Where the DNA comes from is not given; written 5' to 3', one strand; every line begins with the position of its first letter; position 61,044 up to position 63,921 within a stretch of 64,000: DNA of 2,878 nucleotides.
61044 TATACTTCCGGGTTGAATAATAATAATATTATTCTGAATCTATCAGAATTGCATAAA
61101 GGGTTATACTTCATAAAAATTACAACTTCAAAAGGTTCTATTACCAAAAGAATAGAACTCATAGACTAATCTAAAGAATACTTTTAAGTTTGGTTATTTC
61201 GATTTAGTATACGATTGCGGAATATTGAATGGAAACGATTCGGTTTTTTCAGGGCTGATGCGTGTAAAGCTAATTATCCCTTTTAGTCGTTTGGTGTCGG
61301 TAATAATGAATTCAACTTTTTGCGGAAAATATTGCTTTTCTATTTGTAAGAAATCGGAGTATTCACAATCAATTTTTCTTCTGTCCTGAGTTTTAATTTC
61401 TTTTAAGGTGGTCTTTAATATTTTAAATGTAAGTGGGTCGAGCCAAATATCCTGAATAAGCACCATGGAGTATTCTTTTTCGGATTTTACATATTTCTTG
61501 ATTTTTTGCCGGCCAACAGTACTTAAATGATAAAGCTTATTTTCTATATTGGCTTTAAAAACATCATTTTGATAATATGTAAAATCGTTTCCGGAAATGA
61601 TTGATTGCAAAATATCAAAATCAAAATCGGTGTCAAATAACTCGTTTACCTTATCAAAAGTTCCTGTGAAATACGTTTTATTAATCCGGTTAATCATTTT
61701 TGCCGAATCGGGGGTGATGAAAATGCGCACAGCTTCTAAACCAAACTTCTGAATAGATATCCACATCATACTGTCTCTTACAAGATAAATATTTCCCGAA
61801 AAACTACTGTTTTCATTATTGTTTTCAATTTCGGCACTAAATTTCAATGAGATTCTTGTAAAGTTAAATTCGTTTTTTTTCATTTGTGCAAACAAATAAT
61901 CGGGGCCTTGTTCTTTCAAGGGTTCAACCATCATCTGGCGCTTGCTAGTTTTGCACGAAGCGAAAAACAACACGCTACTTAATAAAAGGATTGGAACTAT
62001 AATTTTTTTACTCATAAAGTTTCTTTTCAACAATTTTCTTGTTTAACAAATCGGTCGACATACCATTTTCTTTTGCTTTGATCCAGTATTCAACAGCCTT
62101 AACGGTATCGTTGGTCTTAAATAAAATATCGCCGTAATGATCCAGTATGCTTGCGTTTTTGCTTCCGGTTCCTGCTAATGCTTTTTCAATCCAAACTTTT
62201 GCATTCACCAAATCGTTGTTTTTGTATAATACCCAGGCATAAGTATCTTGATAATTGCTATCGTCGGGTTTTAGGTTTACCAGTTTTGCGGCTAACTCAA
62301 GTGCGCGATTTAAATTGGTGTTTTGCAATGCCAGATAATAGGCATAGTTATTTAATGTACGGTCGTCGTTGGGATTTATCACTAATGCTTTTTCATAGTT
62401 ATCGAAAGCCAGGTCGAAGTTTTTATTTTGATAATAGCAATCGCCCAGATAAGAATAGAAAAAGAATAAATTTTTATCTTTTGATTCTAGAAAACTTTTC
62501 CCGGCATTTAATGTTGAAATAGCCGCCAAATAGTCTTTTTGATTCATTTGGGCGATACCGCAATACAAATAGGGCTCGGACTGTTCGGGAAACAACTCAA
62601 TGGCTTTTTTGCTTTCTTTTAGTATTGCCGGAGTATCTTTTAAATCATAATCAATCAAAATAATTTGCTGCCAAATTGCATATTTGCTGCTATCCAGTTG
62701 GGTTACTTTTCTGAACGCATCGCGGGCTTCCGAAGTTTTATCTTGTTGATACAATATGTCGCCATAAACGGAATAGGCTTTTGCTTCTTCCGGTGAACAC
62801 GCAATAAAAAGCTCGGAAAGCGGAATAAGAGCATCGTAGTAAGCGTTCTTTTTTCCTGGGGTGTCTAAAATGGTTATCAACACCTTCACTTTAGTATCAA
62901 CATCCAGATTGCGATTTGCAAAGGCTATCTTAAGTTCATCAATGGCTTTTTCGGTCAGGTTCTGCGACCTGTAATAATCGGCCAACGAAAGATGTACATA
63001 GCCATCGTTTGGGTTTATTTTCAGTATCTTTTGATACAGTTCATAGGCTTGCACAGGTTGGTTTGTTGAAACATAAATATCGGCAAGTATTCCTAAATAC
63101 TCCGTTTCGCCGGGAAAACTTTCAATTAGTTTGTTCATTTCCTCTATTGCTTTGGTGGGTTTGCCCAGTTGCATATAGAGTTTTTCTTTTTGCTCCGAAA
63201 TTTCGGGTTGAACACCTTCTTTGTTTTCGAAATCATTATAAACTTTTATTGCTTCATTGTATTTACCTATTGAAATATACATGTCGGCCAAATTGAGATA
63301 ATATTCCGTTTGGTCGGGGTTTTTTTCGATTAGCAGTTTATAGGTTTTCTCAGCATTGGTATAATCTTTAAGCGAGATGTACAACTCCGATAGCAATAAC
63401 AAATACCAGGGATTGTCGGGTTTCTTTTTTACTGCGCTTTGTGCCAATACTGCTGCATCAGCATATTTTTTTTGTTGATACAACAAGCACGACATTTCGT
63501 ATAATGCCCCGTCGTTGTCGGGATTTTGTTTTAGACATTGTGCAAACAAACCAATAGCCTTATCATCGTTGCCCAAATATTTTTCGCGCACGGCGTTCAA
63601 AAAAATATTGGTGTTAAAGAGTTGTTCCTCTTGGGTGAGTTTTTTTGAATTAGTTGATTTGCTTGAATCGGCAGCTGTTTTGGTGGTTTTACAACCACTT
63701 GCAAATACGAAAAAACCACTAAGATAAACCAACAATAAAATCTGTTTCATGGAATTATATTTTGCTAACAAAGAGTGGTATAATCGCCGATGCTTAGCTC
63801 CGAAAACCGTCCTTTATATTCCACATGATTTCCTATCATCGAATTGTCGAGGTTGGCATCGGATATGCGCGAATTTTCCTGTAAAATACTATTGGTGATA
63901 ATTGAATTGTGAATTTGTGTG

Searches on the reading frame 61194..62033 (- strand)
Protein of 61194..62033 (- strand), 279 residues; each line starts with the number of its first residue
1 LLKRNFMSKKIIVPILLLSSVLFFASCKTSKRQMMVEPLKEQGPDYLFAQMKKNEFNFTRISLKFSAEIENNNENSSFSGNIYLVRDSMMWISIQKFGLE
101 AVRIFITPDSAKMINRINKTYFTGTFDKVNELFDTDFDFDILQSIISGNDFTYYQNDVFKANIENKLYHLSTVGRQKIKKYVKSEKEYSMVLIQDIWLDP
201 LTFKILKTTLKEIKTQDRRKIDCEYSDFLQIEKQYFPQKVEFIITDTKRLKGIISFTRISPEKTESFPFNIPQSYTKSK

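Call 91: search_protein_families(library=pfam, proteins=[window:61194-62033:-], max_evalue=0.0001)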
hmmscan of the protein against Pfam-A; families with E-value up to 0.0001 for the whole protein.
window:61194-62033:- (279 aa): 1 family
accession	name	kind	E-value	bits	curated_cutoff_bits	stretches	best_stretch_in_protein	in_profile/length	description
PF14125.13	DUF4292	-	1.2e-34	120.2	23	1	56-277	2-208/209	Domain of unknown function (DUF4292)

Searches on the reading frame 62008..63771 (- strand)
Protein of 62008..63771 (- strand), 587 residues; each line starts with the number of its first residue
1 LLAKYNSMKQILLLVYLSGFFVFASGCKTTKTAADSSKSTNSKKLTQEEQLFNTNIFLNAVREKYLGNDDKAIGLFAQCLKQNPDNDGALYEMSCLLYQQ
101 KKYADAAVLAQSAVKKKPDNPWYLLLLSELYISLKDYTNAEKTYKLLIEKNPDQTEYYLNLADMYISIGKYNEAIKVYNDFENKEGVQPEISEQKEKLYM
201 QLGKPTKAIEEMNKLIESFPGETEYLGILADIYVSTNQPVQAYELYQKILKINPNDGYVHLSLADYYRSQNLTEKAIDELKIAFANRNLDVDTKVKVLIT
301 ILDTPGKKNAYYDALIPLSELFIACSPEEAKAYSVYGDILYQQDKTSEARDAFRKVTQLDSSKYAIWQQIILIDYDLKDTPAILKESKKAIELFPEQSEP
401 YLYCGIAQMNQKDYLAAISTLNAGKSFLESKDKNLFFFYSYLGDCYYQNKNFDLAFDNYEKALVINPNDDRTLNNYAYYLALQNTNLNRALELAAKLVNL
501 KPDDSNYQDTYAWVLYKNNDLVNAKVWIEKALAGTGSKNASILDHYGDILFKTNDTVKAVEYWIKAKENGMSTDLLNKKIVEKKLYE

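Call 91: search_protein_families(library=pfam, proteins=[window:62008-63771:-], max_evalue=0.0001)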
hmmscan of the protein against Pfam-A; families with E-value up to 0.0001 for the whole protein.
window:62008-63771:- (587 aa): 25 families
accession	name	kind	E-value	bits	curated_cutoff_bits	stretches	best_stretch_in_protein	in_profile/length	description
PF07719.23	TPR_2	-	3.3e-40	133.3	27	1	438-469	3-34/34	Tetratricopeptide repeat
PF14559.12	TPR_19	-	9.9e-37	125.5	25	1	97-158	1-62/68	Tetratricopeptide repeat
PF13428.12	TPR_14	-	1.1e-35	118.8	23.5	0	121-164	1-44/44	Tetratricopeptide repeat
PF13432.12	TPR_16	-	4.3e-30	104.2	32.7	0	65-121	9-65/65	Tetratricopeptide repeat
PF13431.12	TPR_17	-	6.1e-26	88.9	24.4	0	144-175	2-33/34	Tetratricopeptide repeat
PF00515.34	TPR_1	-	5.7e-24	83.3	27.8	1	439-469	4-34/34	Tetratricopeptide repeat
PF13181.12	TPR_8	-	1.3e-21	75.3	25.7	0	156-179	2-25/34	Tetratricopeptide repeat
PF13424.12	TPR_12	-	8.7e-21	74.3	30.1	0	127-179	9-69/77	Tetratricopeptide repeat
PF23914.1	TPR_CcmH_CycH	-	7.2e-20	71.9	42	1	441-526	55-142/158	Cytochrome c-type biogenesis protein H TPR domain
PF13174.12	TPR_6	-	1.1e-19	70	26.3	0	124-153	3-32/33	Tetratricopeptide repeat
PF12895.13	ANAPC3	-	5.9e-19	68.6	27.2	1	99-179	1-80/82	Anaphase-promoting complex, cyclosome, subunit 3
PF13414.12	TPR_11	-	4.4e-18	65.1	26.8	0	443-477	1-35/42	TPR repeat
PF13176.12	TPR_7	-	2.4e-15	55.7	27.9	0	159-178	3-22/36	Tetratricopeptide repeat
PF25064.1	ARM_TT21_5th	-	4e-11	43.7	27.8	0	125-214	5-97/117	TT21 fifth ARM repeats domain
PF22860.2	DUF7017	-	8.9e-10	39.1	27.5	0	91-174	5-90/141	Domain of unknown function (DUF7017)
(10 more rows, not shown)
